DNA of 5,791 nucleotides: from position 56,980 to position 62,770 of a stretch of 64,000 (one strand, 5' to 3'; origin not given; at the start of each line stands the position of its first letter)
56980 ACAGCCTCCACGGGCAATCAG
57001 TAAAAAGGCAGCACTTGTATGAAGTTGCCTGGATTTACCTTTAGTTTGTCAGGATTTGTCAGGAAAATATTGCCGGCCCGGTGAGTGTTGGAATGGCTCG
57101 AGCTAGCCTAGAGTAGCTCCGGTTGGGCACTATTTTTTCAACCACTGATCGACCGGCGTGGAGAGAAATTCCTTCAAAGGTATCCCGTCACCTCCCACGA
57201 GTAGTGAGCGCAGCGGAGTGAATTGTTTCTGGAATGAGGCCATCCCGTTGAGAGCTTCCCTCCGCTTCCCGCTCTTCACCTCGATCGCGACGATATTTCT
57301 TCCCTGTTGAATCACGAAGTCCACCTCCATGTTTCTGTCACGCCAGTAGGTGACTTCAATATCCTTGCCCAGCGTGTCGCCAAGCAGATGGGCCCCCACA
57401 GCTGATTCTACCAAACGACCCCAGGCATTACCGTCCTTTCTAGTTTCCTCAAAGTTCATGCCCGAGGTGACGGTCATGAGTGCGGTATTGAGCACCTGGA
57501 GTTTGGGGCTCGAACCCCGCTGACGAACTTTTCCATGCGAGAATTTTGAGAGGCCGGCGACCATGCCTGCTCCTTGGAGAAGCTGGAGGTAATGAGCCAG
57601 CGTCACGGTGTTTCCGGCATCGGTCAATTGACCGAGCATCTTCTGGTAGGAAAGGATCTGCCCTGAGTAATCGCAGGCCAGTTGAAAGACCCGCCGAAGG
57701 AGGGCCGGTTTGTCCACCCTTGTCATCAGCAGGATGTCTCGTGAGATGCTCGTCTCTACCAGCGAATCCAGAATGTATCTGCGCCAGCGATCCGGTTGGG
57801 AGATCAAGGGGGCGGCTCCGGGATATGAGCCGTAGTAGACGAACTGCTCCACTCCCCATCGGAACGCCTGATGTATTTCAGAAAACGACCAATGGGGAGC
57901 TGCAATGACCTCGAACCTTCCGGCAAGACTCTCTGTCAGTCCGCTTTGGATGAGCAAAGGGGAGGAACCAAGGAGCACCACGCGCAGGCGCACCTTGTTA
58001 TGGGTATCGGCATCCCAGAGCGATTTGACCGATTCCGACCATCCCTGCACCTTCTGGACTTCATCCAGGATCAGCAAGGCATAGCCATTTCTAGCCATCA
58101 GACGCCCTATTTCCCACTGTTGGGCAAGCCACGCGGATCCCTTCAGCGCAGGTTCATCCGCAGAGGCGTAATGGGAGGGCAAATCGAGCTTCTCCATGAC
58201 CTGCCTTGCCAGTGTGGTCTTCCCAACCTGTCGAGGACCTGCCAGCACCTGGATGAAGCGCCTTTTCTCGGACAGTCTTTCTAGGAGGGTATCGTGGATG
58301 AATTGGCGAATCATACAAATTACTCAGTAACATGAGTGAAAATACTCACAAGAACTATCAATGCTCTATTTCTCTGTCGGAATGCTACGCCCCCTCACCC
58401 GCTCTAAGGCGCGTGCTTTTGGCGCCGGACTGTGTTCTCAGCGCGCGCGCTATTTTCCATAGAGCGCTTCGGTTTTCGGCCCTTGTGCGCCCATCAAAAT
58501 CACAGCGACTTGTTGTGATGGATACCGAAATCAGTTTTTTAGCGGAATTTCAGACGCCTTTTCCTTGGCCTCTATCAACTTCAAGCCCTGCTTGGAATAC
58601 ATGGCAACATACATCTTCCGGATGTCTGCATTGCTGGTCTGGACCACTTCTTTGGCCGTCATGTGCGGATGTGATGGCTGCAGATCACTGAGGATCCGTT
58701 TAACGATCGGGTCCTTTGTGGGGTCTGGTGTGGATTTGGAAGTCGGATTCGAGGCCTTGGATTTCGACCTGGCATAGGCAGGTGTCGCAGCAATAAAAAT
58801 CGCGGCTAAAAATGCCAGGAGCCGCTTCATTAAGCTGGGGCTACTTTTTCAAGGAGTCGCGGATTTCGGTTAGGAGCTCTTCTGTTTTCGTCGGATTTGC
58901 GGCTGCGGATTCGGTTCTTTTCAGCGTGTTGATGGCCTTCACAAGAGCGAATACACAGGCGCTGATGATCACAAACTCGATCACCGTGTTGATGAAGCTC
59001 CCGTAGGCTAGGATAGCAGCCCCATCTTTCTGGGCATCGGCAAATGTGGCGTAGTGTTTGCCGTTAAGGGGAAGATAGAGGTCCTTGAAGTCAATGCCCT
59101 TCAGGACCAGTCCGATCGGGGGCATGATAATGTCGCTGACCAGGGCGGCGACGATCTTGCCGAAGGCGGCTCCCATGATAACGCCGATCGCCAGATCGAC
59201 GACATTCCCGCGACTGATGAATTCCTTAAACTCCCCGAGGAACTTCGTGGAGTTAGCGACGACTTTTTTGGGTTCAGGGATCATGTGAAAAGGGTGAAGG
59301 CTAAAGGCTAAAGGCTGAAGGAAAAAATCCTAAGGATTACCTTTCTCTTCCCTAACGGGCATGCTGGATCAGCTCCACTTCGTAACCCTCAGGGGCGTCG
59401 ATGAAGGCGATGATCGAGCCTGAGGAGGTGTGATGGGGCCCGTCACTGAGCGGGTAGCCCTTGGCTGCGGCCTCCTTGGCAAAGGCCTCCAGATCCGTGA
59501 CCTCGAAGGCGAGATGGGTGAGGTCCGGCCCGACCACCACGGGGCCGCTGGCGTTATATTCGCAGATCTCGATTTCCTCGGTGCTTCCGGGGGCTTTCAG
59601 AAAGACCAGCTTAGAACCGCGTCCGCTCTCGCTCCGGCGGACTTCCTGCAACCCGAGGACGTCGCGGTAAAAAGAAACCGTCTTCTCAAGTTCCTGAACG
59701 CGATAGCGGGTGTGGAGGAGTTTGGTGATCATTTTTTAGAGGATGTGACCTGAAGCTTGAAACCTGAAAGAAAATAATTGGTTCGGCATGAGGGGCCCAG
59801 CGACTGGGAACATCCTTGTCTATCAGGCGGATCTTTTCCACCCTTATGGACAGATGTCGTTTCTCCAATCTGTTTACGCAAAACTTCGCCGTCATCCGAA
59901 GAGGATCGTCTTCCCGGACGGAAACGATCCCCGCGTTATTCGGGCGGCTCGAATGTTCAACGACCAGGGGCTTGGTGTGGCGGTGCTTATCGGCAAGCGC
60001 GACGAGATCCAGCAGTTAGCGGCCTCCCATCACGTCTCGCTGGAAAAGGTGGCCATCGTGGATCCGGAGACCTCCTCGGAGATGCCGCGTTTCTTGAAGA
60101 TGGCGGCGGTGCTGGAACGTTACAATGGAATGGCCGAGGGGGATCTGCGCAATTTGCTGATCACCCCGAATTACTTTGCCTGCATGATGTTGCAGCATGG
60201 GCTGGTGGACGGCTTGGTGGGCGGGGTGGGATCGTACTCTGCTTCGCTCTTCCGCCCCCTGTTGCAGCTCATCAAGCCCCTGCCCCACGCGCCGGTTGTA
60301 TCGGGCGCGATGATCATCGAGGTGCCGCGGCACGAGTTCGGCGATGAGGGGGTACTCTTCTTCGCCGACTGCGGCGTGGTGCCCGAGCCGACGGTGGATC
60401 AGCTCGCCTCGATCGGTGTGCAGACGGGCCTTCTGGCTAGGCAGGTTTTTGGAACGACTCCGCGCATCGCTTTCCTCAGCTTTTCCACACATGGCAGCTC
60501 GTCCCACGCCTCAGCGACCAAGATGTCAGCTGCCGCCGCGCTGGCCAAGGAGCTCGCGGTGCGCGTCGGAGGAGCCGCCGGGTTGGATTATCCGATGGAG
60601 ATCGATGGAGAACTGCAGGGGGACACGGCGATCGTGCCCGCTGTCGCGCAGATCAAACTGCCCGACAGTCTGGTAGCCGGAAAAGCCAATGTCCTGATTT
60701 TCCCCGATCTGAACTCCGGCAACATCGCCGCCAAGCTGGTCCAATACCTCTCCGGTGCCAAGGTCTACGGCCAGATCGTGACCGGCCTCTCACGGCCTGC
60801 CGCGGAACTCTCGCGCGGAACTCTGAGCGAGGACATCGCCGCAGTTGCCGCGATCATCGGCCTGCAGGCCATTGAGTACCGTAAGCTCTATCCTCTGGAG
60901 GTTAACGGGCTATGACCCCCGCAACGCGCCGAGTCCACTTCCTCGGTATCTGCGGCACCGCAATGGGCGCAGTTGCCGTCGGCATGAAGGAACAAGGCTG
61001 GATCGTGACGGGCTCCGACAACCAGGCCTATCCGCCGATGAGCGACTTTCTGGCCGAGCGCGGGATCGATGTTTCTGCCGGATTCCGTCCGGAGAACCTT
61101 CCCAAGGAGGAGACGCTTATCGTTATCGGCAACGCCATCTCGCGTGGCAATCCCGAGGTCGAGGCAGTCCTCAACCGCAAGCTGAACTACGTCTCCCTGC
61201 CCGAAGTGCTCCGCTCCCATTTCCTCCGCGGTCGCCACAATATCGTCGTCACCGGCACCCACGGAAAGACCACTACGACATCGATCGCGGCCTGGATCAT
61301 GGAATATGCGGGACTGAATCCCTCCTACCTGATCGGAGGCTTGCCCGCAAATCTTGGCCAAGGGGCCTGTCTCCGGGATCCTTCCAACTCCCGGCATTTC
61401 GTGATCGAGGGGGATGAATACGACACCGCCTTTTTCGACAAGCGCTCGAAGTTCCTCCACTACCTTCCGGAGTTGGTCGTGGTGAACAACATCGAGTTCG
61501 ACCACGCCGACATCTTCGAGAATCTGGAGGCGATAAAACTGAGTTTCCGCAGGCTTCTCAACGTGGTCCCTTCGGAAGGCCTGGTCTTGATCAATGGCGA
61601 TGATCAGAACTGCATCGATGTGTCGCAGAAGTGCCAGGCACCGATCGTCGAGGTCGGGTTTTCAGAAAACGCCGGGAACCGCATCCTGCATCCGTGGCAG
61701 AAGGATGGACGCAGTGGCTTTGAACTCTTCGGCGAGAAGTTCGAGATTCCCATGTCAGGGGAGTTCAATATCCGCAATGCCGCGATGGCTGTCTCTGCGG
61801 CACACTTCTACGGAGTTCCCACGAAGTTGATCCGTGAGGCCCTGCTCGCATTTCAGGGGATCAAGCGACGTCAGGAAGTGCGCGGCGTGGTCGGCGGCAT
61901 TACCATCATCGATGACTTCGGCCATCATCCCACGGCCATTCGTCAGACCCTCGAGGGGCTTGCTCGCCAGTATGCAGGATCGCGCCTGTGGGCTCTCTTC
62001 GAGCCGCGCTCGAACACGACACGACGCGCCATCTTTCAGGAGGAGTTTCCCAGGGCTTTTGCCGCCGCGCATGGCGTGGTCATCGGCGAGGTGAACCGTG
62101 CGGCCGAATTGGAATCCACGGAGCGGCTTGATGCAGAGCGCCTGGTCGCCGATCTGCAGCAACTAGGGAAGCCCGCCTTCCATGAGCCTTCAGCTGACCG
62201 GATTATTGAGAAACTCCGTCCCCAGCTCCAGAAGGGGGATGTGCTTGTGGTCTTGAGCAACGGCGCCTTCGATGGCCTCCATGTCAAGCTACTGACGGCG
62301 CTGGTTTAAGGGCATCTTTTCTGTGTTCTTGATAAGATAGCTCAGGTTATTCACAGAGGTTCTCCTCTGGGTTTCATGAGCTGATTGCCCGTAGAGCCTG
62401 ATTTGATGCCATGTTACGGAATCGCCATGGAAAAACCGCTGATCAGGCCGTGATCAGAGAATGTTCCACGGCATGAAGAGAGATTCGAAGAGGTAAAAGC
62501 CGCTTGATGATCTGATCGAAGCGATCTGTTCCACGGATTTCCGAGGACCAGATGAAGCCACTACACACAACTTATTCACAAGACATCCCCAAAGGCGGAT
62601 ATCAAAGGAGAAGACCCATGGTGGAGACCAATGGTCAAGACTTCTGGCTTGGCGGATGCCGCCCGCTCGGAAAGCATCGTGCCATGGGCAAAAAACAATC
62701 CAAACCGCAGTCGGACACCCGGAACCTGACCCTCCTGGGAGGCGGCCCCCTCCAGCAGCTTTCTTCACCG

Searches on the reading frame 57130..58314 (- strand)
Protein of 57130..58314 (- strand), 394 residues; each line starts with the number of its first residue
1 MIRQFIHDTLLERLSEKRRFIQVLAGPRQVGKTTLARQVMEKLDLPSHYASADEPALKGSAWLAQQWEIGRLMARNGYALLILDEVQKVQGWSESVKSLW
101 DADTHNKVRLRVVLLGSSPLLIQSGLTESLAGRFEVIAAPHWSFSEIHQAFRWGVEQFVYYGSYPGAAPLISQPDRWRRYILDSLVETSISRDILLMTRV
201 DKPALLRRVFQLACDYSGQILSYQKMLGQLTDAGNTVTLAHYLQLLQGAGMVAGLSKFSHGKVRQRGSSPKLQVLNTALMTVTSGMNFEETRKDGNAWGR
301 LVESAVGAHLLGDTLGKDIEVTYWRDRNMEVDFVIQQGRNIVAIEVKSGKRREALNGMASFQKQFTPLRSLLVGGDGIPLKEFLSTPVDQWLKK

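Call 63: search_protein_families(library=pfam, proteins=[window:57130-58314:-])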
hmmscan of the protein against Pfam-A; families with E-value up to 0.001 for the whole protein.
window:57130-58314:- (394 aa): 5 families
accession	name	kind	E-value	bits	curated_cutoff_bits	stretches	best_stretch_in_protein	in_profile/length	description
PF13635.12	DUF4143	-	4.4e-27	95.2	28.1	1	192-349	2-160/160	Domain of unknown function (DUF4143)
PF13173.12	AAA_14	-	5.1e-24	85.2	27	1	21-147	4-128/129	AAA domain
PF01637.24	ATPase_2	-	2.4e-06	28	33.2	1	10-44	11-45/225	ATPase domain predominantly from Archaea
PF13401.12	AAA_22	-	7.3e-06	26.8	27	0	21-56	7-43/130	AAA domain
PF05621.17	TniB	-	0.0001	22.2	22.4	0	69-143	111-188/189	Bacterial TniB protein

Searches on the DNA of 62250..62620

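Call 84: search_rna_families(source=window, start=62250, end=62620, threshold=evalue, max_evalue=5, show_alignments=1)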
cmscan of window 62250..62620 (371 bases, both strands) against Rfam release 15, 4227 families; matches with E-value up to 5: 2.
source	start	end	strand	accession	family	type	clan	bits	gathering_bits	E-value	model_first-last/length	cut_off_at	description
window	62314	62409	+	RF01163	snoR64a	Gene; snRNA; snoRNA; CD-box;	-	19.3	45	0.75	1-77/77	no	Small nucleolar RNA snoR64a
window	62250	62467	+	RF01951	SOX2OT_exon1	Gene; lncRNA;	-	12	65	1.6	17-230/230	5'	SOX2 overlapping transcript exon 1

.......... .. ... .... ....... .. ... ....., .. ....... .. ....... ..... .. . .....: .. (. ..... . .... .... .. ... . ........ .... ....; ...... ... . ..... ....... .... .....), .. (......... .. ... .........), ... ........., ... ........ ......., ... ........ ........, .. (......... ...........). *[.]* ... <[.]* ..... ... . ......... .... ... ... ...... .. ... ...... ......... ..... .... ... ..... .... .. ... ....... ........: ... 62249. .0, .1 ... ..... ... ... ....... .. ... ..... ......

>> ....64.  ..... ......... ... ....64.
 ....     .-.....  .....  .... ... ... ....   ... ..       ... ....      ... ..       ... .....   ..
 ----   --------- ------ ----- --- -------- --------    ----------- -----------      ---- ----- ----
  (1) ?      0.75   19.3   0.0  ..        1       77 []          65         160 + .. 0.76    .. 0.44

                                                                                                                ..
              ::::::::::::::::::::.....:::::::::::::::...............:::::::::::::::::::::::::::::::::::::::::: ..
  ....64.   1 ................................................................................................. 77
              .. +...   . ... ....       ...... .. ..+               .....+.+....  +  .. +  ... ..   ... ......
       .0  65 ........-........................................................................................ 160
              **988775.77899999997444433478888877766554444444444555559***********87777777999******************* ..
